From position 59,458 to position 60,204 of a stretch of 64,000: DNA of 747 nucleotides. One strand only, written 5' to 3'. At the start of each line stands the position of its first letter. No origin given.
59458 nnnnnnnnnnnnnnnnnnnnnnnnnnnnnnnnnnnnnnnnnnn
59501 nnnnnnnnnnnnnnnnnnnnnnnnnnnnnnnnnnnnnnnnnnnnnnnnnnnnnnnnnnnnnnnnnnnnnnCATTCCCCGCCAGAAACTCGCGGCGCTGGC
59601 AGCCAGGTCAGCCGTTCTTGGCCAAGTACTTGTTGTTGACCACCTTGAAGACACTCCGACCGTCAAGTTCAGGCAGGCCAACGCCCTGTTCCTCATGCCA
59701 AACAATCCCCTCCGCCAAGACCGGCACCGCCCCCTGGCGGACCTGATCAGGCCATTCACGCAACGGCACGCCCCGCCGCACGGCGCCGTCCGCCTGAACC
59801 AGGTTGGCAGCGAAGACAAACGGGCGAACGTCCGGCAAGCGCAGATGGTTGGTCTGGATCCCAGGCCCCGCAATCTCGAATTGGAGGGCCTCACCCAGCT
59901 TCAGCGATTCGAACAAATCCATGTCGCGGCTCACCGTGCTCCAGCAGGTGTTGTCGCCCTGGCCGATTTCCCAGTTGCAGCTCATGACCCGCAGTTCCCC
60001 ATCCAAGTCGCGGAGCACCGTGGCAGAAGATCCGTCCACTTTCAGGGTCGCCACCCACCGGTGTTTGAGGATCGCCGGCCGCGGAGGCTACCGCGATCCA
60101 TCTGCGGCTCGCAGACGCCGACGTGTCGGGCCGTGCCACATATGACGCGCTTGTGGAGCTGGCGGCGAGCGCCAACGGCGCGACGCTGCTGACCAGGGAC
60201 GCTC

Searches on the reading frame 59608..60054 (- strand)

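Call 48: search_protein_families(library=pfam, proteins=[window:59608-60054:-], max_evalue=0.001)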
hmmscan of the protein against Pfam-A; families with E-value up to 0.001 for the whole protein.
window:59608-60054:- (148 aa): 0 families

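Call 91: search_protein_families(library=pfam, proteins=[window:59608-60054:-], max_evalue=0.01)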
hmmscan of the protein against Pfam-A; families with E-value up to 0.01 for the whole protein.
window:59608-60054:- (148 aa): 1 family
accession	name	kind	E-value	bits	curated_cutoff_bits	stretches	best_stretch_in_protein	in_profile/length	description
PF09414.15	RNA_ligase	-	0.0018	18.9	27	1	2-118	5-130/171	RNA ligase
